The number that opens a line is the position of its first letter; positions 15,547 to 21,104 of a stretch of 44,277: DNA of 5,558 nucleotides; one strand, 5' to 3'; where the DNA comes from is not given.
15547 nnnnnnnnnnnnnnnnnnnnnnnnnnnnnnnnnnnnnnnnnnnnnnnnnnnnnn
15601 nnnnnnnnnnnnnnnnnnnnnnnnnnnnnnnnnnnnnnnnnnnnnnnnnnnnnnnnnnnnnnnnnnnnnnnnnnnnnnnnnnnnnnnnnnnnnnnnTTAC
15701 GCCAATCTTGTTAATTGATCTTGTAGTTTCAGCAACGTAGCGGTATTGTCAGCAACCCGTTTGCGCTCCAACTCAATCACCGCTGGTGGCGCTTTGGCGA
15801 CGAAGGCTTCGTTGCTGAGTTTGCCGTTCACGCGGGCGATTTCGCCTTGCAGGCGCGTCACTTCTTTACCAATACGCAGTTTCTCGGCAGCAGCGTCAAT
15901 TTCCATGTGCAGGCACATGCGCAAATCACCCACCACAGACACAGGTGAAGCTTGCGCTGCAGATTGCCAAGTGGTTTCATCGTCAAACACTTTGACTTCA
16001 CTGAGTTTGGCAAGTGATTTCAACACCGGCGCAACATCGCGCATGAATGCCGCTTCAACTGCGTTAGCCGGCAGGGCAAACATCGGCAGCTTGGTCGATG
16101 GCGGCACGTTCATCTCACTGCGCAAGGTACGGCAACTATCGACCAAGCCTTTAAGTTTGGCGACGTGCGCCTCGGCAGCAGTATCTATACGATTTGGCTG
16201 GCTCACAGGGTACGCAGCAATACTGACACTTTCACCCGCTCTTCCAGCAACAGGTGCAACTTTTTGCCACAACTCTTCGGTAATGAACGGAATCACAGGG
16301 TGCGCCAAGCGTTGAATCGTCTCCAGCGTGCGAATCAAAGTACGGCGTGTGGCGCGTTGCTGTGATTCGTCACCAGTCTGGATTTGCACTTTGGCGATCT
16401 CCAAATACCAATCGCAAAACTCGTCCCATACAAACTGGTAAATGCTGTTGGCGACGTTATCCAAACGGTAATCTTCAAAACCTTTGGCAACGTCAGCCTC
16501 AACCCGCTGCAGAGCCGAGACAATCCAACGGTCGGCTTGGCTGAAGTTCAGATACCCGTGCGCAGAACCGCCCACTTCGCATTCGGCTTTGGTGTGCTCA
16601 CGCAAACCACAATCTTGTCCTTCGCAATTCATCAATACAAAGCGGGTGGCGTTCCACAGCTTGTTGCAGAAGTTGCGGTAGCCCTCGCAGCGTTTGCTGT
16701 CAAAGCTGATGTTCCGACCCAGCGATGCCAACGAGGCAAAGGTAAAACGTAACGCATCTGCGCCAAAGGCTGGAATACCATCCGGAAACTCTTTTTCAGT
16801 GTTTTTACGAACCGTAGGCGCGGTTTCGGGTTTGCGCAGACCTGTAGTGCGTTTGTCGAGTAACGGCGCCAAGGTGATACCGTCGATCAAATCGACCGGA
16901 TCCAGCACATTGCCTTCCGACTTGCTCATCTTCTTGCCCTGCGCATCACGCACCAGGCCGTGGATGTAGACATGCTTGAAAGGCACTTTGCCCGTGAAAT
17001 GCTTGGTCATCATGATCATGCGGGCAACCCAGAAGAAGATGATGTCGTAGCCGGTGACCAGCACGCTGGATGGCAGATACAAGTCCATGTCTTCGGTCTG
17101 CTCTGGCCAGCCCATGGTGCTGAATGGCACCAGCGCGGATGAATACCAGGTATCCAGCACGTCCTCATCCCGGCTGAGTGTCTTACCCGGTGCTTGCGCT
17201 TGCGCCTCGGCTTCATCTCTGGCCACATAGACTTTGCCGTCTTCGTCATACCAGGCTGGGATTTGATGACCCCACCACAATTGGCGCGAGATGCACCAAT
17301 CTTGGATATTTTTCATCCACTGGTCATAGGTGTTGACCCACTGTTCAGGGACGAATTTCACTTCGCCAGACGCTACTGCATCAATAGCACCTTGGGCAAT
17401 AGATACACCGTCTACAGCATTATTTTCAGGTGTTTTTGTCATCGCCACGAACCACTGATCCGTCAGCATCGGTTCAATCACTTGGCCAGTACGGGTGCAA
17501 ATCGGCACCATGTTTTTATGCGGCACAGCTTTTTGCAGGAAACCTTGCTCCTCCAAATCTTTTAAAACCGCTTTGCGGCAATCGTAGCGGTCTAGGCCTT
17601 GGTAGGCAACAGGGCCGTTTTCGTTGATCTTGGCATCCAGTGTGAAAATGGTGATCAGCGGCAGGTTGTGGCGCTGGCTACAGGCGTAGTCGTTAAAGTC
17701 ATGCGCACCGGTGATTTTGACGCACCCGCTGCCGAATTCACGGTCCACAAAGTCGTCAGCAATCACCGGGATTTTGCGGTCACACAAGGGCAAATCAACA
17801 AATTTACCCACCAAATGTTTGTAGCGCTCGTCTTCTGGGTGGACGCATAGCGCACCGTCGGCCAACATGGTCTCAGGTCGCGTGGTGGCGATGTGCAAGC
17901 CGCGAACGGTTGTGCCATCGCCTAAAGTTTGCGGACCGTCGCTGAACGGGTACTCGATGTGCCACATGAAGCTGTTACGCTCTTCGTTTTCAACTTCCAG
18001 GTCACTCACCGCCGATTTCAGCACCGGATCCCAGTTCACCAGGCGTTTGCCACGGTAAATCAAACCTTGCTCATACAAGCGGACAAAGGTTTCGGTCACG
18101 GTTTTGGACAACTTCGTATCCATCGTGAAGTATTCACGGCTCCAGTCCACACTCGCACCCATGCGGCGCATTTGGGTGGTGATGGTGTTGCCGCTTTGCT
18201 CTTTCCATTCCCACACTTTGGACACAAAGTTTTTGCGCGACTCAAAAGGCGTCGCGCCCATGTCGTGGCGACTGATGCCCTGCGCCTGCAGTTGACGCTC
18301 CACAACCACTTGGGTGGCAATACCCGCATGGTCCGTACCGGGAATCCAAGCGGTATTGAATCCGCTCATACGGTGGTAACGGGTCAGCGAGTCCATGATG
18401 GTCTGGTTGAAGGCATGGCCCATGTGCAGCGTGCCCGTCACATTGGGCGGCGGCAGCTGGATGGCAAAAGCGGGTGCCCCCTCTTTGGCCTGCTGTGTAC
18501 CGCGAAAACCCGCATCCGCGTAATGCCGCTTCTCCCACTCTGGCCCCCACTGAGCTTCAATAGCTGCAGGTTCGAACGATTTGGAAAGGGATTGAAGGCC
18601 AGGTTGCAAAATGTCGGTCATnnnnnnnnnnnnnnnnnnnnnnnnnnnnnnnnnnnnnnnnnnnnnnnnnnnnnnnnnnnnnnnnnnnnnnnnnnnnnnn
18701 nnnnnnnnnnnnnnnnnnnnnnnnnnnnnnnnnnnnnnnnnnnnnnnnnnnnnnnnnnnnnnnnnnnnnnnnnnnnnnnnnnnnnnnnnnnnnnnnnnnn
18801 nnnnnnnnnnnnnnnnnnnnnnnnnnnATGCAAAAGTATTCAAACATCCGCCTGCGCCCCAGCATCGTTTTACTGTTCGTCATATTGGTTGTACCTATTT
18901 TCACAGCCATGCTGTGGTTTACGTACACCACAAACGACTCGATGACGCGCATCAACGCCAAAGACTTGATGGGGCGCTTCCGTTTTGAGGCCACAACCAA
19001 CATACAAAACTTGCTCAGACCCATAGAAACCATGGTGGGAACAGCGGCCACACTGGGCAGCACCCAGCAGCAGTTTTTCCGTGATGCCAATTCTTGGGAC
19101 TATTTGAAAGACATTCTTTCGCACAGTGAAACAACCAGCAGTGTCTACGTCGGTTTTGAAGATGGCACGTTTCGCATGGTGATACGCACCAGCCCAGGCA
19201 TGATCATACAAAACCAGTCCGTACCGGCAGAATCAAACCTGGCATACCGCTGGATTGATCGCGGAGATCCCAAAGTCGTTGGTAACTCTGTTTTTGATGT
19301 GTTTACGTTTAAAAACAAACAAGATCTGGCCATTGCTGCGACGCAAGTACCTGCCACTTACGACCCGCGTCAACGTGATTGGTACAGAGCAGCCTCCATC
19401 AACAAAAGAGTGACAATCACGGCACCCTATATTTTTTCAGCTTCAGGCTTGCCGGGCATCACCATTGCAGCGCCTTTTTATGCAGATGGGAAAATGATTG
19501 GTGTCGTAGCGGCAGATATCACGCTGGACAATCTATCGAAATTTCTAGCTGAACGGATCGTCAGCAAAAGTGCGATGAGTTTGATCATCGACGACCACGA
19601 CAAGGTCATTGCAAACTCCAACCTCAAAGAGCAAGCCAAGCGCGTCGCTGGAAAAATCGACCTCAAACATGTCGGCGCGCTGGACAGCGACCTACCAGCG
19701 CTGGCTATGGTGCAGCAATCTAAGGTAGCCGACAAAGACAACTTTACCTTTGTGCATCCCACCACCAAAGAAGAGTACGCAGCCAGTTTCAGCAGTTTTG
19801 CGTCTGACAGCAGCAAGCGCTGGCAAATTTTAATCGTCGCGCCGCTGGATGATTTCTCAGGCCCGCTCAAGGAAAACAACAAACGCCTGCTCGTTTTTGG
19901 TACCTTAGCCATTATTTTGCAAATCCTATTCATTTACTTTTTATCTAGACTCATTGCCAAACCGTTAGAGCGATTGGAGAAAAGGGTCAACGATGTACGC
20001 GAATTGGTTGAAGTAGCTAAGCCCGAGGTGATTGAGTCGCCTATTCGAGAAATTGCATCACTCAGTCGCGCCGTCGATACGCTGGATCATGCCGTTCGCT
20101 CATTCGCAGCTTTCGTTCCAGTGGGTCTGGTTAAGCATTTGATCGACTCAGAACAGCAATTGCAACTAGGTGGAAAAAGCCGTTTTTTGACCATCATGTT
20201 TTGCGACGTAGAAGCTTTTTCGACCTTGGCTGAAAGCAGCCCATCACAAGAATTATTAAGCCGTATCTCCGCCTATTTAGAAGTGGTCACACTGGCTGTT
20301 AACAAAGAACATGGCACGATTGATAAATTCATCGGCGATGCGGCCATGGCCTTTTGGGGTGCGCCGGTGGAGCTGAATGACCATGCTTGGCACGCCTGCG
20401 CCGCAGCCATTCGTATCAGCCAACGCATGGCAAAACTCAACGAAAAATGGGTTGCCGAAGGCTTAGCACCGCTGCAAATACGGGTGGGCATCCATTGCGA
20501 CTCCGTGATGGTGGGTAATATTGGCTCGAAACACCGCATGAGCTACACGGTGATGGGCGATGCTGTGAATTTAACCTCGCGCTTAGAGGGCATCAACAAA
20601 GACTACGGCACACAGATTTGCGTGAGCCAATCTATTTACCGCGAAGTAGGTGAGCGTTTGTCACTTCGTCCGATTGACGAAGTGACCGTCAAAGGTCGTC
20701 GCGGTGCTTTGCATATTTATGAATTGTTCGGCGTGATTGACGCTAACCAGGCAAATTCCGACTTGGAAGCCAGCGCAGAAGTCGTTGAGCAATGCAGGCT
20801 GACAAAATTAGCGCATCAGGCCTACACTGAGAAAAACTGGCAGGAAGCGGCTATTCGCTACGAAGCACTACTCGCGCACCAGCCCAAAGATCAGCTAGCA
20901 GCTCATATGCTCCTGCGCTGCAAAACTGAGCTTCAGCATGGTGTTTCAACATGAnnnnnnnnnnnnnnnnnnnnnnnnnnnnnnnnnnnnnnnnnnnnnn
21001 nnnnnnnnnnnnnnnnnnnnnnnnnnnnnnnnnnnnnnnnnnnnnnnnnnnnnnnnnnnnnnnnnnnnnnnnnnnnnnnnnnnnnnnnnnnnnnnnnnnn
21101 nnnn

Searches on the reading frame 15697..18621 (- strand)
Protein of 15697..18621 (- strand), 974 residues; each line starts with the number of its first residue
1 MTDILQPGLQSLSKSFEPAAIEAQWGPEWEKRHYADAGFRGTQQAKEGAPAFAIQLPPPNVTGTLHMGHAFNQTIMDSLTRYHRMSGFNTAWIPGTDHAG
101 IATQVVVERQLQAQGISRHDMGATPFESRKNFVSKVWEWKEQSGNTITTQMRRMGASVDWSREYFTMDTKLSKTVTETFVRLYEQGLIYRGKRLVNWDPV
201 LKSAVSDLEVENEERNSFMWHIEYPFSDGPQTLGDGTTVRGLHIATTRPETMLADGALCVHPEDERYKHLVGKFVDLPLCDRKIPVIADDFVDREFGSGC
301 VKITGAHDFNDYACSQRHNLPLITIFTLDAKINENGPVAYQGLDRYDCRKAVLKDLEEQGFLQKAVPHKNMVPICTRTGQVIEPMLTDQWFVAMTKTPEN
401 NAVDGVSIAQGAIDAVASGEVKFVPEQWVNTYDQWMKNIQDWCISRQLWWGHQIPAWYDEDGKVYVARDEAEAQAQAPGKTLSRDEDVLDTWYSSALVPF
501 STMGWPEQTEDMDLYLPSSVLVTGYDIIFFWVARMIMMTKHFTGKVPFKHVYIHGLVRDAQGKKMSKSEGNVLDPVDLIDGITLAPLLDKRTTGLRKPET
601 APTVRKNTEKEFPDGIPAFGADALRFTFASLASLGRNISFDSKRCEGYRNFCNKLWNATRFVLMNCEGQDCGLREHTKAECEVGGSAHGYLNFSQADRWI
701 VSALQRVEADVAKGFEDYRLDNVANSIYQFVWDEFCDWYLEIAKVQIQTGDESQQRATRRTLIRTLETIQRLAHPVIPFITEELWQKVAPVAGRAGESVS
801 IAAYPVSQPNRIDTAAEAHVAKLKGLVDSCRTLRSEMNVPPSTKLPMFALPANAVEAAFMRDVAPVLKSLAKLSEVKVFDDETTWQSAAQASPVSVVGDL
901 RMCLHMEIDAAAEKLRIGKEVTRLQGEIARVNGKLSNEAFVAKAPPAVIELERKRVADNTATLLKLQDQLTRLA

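Call 54: search_protein_families(library=pfam, proteins=[window:15697-18621:-], max_evalue=0.00001)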
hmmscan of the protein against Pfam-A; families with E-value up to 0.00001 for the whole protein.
window:15697-18621:- (974 aa): 4 families
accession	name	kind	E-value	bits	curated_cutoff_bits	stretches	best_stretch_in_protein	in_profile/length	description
PF00133.28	tRNA-synt_1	-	1.5e-139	465.8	22.7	1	29-640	6-413/414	tRNA synthetases class I (I, L, M and V)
PF08264.19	Anticodon_1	-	2.9e-37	128.2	25.1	1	697-846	1-145/148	Anticodon-binding domain of tRNA ligase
PF10458.14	Val_tRNA-synt_C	-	7.8e-18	65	25.9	1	909-974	1-66/66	Valyl tRNA synthetase tRNA binding arm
PF09334.17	tRNA-synt_1g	-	1.4e-14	54.1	20.1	0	59-108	8-57/391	tRNA synthetases class I (M)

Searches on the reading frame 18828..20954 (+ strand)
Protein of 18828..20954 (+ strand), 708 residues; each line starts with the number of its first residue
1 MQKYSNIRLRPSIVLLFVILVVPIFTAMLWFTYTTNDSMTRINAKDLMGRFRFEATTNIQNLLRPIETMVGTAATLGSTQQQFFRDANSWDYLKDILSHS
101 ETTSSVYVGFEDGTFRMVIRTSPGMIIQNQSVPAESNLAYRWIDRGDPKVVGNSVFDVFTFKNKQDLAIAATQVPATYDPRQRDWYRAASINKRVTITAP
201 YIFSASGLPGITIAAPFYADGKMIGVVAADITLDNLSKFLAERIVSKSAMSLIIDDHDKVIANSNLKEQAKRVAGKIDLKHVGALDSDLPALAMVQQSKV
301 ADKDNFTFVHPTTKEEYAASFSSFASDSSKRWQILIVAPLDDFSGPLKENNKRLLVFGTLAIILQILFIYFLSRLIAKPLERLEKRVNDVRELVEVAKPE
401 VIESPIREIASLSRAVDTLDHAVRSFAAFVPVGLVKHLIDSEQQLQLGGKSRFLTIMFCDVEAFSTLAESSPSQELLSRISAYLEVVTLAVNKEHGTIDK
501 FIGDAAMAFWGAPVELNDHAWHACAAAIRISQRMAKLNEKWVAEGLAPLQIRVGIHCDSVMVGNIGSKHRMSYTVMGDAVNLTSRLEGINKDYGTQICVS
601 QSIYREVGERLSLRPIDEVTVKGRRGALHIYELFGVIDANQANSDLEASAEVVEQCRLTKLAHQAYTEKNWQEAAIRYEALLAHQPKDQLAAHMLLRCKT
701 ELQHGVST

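Call 54: search_protein_families(library=pfam, proteins=[window:18828-20954:+], max_evalue=0.00001)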
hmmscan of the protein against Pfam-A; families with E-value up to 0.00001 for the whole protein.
window:18828-20954:+ (708 aa): 3 families
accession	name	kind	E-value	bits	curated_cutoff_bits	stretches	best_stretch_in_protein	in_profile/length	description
PF00211.25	Guanylate_cyc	-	2.2e-19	70.2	21.9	1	454-632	9-180/183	Adenylate and Guanylate cyclase catalytic domain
PF02743.24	dCache_1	-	1.1e-15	58.3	45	1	150-269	62-184/240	Cache domain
PF22673.2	MCP-like_PDC_1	-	4.5e-15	56.5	27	1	154-237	30-112/113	Methyl-accepting chemotaxis protein-like, first PDC sensor domain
